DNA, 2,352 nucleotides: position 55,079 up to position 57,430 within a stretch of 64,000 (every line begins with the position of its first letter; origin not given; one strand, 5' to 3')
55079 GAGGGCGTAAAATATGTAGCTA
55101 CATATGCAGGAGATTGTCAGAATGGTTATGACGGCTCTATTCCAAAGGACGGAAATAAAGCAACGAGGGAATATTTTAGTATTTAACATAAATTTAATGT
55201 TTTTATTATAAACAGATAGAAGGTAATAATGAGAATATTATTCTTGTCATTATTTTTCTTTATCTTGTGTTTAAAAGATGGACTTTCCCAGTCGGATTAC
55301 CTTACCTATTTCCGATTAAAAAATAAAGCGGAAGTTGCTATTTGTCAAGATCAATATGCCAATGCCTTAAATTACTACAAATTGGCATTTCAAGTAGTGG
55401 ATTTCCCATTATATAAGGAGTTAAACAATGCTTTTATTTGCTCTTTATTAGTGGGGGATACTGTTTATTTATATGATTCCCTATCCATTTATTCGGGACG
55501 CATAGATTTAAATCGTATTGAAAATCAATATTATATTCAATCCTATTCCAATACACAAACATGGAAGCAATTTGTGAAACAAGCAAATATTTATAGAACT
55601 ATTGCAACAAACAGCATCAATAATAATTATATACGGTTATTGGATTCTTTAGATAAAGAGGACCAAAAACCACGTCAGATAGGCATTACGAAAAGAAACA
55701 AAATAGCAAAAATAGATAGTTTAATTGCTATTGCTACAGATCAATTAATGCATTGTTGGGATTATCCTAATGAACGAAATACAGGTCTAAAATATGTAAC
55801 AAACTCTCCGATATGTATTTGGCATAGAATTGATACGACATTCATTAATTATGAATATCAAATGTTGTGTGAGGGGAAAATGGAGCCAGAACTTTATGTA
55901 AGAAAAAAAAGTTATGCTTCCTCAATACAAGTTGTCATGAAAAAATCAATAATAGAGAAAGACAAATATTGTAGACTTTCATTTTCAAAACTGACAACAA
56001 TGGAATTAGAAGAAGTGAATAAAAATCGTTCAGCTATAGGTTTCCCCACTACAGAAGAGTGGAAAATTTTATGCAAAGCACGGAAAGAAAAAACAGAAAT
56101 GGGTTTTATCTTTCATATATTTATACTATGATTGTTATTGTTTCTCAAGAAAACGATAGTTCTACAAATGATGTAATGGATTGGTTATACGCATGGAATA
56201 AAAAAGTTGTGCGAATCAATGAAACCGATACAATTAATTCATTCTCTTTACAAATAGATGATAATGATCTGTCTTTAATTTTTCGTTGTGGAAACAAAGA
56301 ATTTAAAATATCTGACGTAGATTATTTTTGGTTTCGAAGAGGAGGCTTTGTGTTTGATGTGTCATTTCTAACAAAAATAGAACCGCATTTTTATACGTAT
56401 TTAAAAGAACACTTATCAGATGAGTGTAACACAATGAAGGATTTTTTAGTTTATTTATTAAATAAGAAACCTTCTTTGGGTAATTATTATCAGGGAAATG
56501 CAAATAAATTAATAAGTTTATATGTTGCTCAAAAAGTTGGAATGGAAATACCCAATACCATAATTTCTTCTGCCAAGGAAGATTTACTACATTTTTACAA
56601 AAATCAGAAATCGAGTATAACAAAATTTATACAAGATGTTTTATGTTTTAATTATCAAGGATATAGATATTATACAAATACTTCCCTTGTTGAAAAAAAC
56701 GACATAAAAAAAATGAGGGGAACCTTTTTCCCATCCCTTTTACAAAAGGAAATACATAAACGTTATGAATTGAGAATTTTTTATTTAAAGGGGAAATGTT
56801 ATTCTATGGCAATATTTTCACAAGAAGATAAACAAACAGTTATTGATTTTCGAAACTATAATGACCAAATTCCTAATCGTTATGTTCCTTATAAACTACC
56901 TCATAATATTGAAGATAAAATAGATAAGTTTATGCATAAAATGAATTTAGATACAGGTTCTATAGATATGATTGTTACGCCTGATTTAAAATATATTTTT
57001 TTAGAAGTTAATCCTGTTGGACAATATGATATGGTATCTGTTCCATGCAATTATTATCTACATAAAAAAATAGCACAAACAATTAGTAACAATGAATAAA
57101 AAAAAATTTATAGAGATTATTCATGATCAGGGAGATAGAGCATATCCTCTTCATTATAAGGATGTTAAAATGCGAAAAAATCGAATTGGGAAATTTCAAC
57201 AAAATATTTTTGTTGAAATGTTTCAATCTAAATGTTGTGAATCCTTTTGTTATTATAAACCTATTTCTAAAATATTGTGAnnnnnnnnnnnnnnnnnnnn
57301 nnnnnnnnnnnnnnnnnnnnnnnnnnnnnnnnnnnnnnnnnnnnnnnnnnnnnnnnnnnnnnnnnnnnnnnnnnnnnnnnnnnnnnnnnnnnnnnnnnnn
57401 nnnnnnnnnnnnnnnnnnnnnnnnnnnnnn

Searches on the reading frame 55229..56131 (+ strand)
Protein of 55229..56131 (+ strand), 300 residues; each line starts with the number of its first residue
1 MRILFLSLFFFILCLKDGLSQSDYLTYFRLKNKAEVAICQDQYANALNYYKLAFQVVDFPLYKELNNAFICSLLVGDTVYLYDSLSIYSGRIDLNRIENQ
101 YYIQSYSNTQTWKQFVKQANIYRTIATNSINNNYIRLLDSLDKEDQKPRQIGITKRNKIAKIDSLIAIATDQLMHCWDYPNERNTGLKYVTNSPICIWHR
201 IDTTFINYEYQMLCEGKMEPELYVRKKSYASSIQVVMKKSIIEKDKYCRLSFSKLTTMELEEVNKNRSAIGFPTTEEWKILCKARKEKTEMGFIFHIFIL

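Call 9: search_protein_families(library=ncbifam, proteins=[window:55229-56131:+], max_evalue=0.01)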
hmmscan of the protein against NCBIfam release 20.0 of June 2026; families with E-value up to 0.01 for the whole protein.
window:55229-56131:+ (300 aa): 0 families

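Call 11: find_encoding_contigs(protein=window:55229-56131:+, flank=3000, max_places=10)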
Protein window:55229-56131:+ (300 aa): 10 contigs read that carry it; 5 places shown.
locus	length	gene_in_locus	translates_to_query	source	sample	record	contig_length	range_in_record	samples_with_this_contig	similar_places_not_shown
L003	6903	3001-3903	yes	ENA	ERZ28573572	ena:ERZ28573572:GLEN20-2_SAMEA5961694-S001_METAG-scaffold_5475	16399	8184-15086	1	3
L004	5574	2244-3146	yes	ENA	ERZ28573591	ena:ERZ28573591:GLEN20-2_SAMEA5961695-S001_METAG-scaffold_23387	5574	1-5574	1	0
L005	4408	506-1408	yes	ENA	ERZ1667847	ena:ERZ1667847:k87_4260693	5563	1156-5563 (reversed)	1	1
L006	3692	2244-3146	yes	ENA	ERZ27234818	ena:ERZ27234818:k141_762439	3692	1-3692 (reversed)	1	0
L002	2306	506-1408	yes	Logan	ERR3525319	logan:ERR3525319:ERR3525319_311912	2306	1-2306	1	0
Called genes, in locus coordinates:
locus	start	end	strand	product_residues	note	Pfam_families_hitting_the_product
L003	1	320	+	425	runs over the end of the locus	PF26002:Beta-barrel_AprE (weak)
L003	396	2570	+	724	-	PF03412:Peptidase_C39, PF00664:ABC_membrane, PF02463:SMC_N (faint), PF00005:ABC_tran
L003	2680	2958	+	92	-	-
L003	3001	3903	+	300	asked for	-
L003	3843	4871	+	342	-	-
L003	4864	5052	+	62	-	-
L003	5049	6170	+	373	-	-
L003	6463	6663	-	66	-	-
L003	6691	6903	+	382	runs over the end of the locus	PF08308:PEGA (weak)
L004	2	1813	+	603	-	?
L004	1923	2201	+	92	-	-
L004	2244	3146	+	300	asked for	-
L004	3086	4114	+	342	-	-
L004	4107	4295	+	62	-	-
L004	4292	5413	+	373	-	-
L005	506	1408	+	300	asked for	-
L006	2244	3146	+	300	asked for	-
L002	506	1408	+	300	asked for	-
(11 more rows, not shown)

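Call 37: search_protein_families(library=pfam, proteins=[window:55229-56131:+], max_evalue=0.01)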
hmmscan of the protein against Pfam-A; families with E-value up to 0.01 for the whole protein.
window:55229-56131:+ (300 aa): 0 families

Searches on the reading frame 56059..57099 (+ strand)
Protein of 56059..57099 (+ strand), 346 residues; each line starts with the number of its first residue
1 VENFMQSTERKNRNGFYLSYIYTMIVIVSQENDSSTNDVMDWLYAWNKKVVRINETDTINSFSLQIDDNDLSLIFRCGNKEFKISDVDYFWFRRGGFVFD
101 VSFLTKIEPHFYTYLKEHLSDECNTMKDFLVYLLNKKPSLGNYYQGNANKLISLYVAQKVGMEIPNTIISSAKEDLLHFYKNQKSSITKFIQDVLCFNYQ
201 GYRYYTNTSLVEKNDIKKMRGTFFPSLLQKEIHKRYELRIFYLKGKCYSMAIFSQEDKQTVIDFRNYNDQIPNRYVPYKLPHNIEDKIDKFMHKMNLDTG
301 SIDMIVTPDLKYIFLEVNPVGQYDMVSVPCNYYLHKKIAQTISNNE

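Call 9: search_protein_families(library=ncbifam, proteins=[window:56059-57099:+], max_evalue=0.01)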
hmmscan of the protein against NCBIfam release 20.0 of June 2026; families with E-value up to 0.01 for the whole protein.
window:56059-57099:+ (346 aa): 5 families
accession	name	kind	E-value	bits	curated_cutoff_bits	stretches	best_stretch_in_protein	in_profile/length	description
TIGR04192.1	GRASP_w_spasm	equivalog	3.3e-100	335.5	230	1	25-341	1-317/318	grasp-with-spasm system ATP-grasp peptide maturase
TIGR04184.1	ATPgraspMvdD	equivalog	1.3e-43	149.4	475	1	25-339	3-316/321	MvdD family ATP-grasp ribosomal peptide maturase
TIGR04185.1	ATPgraspMvdC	equivalog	1.7e-42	145.7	425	1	29-342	5-316/318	MvdC family ATP-grasp ribosomal peptide maturase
TIGR04187.1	GRASP_SAV_5884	subfamily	9e-32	110.5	350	1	25-340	2-309/312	ATP-grasp ribosomal peptide maturase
TIGR00768.1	rimK_fam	subfamily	0.0014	18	143.4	0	290-341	224-275/276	RimK family alpha-L-glutamate ligase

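Call 32: find_related_loci(query=window:56128-57099:+, collection=genome_contigs, flank=6000)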
Query window:56128-57099:+ (323 aa) in genome_contigs; peptide patterns used: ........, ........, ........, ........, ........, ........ (x = any residue, [..] = any of these).
45 stretches matched a pattern; 2 encode a relative of the query (tblastn E <= 1e-3); 2 distinct loci.
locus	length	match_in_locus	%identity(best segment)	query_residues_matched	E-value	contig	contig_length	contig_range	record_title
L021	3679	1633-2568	44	1-323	4e-71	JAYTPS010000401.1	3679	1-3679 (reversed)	MAG: Flavobacterium sp. isolate GFS_4443 GFS_4443_400, whole genome shotgun sequence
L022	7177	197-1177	37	1-323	4e-66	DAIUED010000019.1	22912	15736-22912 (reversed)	MAG TPA_asm: Bacteroidota bacterium isolate CTOTU24481 NODE_1314_length_22912_cov_4.981669, whole genome shotgun sequenc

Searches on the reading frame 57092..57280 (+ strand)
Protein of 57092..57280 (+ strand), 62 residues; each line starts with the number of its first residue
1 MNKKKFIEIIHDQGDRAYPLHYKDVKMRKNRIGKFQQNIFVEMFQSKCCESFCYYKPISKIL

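Call 37: search_protein_families(library=pfam, proteins=[window:57092-57280:+], max_evalue=0.01)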
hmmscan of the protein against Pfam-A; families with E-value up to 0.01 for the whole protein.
window:57092-57280:+ (62 aa): 0 families

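Call 44: find_encoding_contigs(protein=window:57092-57280:+, flank=3500, max_places=10)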
Protein window:57092-57280:+ (62 aa): 11 contigs read that carry it; 8 places shown.
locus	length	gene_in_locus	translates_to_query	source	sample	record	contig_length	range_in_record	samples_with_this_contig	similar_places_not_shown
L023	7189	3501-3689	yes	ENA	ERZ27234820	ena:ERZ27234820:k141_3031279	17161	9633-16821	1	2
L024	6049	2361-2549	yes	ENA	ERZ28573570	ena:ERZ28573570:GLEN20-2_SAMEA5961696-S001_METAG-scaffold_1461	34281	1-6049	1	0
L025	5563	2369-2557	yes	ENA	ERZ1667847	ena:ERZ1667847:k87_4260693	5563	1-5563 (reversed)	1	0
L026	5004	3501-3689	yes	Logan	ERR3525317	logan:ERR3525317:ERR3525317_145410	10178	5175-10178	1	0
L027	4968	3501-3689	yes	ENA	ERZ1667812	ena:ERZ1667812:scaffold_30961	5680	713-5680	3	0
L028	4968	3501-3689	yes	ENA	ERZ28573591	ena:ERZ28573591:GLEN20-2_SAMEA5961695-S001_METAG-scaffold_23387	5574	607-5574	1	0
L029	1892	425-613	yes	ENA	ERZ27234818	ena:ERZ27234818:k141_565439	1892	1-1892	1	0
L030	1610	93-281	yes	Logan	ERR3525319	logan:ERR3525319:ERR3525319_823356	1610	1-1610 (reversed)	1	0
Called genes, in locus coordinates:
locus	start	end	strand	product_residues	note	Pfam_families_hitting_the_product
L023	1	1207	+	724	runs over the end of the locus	PF03412:Peptidase_C39, PF00664:ABC_membrane, PF02463:SMC_N (faint), PF00005:ABC_tran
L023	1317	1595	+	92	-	-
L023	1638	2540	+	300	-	-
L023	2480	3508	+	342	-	-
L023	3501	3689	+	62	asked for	-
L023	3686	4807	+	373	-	-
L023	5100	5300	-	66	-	-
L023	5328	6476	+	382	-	PF08308:PEGA (weak)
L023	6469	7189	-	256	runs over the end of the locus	PF01648:ACPS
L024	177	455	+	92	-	-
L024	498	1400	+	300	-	-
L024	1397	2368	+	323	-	-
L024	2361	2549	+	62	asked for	-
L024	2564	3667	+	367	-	-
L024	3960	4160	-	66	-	-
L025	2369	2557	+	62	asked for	-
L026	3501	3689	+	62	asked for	-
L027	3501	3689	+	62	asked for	-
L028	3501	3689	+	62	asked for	-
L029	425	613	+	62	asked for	-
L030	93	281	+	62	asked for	-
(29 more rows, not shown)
